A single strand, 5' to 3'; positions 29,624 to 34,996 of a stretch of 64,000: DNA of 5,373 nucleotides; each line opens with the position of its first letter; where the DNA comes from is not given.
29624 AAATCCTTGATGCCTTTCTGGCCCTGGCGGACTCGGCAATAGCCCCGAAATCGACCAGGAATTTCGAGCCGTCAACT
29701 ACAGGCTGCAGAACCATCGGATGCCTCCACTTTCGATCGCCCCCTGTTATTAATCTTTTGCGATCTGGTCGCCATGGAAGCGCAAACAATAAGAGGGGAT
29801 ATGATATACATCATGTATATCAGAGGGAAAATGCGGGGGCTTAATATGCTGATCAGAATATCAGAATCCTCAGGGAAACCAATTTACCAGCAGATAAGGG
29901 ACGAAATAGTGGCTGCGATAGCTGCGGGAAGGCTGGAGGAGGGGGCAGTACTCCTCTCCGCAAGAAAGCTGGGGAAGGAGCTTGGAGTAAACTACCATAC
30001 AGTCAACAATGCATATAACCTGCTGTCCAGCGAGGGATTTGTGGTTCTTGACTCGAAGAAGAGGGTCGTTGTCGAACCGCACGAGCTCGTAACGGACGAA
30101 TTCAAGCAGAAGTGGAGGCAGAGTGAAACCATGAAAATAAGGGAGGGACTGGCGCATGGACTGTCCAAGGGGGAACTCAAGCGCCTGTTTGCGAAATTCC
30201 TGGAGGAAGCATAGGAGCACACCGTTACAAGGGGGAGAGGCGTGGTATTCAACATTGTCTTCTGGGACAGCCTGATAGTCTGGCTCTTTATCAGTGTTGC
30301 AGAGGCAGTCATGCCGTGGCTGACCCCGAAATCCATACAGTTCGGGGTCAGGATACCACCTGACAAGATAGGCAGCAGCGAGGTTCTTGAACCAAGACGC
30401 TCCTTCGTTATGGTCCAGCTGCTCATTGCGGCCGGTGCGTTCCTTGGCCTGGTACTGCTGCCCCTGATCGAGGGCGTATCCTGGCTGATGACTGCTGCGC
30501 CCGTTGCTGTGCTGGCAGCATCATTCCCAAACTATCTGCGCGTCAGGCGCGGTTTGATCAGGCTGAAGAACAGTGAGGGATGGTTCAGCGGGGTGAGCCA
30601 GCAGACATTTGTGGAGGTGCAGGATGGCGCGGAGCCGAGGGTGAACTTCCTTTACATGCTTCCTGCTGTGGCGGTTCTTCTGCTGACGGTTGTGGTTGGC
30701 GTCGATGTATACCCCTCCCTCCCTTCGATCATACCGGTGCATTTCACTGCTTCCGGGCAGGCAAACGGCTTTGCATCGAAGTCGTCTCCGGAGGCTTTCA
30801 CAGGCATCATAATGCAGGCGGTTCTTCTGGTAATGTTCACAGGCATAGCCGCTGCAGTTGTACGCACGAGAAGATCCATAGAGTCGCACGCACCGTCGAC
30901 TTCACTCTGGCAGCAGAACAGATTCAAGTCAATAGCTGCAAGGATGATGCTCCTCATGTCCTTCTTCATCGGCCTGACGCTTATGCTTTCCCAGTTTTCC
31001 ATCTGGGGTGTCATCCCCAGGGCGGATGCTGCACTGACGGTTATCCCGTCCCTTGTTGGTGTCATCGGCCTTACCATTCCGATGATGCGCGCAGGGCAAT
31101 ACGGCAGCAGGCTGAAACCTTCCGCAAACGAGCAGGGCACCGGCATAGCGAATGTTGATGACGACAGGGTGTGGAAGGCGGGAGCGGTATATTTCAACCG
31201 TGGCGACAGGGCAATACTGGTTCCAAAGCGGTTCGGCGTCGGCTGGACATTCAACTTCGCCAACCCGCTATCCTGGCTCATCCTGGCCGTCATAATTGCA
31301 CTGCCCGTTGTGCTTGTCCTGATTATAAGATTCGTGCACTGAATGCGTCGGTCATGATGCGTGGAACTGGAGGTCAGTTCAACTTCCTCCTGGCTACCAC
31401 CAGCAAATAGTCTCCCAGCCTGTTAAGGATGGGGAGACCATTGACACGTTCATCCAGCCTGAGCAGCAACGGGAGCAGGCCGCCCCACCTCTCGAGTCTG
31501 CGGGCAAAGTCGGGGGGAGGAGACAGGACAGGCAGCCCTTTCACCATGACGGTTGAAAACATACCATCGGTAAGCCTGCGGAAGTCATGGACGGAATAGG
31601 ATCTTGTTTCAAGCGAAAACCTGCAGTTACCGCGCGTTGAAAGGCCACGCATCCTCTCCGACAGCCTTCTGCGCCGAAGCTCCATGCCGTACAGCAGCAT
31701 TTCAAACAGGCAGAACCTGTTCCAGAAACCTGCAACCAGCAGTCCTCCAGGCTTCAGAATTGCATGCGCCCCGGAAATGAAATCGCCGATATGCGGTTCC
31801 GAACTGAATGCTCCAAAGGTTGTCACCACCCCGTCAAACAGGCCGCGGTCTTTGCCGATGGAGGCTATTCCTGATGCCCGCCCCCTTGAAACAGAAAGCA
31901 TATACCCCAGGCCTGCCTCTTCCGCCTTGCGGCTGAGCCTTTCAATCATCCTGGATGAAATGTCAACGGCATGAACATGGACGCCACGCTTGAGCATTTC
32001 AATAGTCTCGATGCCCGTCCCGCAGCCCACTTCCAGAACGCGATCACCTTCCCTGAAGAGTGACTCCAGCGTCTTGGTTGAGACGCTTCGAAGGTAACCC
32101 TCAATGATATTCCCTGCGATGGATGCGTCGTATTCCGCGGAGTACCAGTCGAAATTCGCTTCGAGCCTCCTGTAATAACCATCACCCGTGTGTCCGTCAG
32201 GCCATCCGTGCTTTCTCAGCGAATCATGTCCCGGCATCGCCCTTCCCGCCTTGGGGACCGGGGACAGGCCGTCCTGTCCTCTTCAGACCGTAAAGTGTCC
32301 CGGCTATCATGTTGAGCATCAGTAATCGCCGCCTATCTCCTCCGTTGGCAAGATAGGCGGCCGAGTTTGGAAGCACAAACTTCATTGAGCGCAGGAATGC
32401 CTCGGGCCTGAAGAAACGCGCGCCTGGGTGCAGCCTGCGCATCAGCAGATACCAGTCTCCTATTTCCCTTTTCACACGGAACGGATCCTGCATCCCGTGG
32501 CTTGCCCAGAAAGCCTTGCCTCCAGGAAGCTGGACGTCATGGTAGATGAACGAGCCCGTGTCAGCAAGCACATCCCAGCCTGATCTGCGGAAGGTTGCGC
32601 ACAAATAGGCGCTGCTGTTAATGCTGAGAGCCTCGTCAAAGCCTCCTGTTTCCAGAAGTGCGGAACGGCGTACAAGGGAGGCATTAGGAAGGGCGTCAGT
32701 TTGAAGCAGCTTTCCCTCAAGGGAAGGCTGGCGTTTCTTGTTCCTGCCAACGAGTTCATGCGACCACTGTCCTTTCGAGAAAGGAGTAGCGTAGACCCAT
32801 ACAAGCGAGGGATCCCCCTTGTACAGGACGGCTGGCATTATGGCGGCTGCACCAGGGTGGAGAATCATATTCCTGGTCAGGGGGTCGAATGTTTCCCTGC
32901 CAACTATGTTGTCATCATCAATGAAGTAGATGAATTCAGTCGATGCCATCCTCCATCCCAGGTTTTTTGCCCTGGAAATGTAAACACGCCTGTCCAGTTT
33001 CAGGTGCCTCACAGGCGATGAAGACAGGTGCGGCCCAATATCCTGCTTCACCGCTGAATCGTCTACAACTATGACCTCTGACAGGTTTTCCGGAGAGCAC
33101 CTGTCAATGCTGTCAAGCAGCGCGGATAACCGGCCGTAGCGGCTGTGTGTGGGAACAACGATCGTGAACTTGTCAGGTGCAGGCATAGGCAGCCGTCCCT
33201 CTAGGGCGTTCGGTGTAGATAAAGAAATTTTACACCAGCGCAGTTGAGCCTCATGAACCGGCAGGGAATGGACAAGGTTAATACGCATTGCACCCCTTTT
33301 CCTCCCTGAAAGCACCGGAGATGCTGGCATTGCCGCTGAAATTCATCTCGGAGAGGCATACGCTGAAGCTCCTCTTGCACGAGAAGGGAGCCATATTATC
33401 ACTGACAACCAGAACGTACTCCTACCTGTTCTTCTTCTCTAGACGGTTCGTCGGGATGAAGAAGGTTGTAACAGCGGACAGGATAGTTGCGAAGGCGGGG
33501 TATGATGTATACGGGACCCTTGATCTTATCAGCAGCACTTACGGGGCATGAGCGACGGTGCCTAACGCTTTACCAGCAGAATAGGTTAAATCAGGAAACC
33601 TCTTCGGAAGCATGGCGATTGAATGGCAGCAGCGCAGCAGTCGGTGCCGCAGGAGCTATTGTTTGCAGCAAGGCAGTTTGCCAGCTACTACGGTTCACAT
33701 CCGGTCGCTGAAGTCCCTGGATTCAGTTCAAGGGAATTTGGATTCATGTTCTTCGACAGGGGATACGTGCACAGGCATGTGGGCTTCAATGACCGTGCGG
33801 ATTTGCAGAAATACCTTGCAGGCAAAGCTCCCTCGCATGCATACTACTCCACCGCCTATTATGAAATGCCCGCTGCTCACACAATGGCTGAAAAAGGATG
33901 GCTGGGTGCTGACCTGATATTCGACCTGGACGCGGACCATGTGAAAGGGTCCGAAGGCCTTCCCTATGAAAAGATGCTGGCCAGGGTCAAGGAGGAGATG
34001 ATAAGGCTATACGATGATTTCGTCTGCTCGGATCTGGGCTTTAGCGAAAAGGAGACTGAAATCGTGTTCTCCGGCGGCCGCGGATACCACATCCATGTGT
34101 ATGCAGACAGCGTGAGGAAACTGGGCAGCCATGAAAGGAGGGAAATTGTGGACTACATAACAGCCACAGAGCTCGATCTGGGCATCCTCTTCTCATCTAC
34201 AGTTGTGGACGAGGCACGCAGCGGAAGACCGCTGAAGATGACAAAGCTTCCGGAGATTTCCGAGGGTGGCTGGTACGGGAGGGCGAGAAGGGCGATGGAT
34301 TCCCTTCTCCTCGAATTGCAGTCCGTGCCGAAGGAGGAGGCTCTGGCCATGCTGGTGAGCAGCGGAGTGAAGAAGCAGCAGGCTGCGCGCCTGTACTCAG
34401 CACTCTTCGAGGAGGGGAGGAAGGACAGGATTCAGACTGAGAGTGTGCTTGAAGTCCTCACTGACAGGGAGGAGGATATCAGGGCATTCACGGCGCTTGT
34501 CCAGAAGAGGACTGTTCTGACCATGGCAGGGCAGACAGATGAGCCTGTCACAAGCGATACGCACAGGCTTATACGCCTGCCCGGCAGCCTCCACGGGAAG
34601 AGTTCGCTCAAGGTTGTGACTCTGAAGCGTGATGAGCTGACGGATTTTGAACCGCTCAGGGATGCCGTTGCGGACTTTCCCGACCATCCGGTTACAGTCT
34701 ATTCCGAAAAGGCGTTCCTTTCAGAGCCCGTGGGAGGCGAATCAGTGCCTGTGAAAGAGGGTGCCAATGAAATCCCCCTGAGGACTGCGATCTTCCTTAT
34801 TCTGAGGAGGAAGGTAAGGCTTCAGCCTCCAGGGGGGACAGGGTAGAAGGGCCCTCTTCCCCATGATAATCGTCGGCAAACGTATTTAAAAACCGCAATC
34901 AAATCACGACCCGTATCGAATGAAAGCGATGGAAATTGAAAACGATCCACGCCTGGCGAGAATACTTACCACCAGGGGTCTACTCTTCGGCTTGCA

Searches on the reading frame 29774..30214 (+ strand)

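Call 48: search_protein_families(library=pfam, max_evalue=0.00001, proteins=[window:29774-30214:+])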
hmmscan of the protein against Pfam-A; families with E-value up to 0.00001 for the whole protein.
window:29774-30214:+ (146 aa): 1 family
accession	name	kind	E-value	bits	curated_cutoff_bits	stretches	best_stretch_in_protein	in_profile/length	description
PF00392.27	GntR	-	1.1e-10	41.4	27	1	38-100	2-64/64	Bacterial regulatory proteins, gntR family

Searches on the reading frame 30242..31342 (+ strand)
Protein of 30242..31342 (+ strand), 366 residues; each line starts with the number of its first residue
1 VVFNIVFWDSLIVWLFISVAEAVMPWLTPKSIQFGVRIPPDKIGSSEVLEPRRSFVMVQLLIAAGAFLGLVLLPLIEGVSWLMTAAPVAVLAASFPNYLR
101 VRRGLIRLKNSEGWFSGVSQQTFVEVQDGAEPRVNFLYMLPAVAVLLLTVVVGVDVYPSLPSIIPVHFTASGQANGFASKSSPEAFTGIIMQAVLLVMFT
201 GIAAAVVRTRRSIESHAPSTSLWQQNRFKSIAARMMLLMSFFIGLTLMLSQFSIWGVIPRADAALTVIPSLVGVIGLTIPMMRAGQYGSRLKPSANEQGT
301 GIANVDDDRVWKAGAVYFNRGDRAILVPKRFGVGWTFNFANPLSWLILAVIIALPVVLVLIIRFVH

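Call 48: search_protein_families(library=pfam, max_evalue=0.00001, proteins=[window:30242-31342:+])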
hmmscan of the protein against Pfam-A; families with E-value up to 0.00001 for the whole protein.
window:30242-31342:+ (366 aa): 2 families
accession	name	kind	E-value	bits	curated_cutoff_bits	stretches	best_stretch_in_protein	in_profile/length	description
PF19124.5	DUF5808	-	1.2e-13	50.7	26.3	1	322-345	3-26/26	Family of unknown function (DUF5808)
PF07853.16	DUF1648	-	1.1e-11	44.7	28.7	1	145-187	2-43/49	Domain of unknown function (DUF1648)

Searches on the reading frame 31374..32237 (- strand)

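Call 48: search_protein_families(library=pfam, max_evalue=0.00001, proteins=[window:31374-32237:-])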
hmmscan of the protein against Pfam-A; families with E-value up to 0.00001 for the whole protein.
window:31374-32237:- (287 aa): 5 families
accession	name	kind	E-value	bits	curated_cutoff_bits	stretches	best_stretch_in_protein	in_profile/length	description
PF13649.12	Methyltransf_25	-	2.9e-15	57.2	27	1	67-165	1-97/97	Methyltransferase domain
PF13489.12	Methyltransf_23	-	2e-12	47.6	27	1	61-202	20-138/164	Methyltransferase domain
PF08241.18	Methyltransf_11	-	1.6e-11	45.1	21.2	1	68-168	1-94/95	Methyltransferase domain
PF08242.18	Methyltransf_12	-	1.6e-10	42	30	1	68-167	1-98/98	Methyltransferase domain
PF13847.12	Methyltransf_31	-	4.1e-09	36.7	27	1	63-169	3-109/145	Methyltransferase domain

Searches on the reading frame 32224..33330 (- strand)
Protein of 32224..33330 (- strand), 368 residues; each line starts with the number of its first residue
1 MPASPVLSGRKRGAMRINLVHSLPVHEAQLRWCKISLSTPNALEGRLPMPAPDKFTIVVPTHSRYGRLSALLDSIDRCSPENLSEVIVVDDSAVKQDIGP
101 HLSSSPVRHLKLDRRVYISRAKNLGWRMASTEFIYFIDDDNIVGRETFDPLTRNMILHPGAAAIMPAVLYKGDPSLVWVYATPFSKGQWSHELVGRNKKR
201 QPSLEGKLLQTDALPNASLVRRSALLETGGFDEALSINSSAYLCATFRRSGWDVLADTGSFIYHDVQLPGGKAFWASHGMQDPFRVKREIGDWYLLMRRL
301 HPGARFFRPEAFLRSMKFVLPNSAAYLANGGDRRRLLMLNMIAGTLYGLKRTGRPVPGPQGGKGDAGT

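Call 48: search_protein_families(library=pfam, max_evalue=0.00001, proteins=[window:32224-33330:-])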
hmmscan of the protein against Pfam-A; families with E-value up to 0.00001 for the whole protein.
window:32224-33330:- (368 aa): 2 families
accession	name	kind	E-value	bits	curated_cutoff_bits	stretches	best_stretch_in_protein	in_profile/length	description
PF00535.33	Glycos_transf_2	-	1.3e-12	48.4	23.3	1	56-225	1-164/168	Glycosyl transferase family 2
PF10111.15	Glyco_tranf_2_2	-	3.3e-06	27.3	27.3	1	118-235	69-185/276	Glycosyltransferase like family 2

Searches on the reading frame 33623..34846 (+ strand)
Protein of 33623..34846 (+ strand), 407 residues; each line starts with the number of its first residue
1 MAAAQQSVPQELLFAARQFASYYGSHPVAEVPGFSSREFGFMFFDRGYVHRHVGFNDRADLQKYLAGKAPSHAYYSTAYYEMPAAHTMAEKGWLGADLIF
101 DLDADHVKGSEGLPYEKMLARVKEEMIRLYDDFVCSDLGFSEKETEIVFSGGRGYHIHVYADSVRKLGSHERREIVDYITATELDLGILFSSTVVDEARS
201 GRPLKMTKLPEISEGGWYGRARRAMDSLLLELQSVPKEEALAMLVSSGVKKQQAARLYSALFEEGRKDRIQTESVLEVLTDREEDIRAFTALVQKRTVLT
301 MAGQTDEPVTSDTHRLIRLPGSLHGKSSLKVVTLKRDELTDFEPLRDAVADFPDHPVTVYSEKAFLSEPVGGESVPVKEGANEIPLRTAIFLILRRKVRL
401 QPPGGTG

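Call 48: search_protein_families(library=pfam, max_evalue=0.00001, proteins=[window:33623-34846:+])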
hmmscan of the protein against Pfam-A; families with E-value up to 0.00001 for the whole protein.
window:33623-34846:+ (407 aa): 1 family
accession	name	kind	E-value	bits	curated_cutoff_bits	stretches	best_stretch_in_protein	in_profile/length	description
PF01896.25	DNA_primase_S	-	3.6e-21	76.6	26.8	1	100-333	1-159/163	DNA primase small subunit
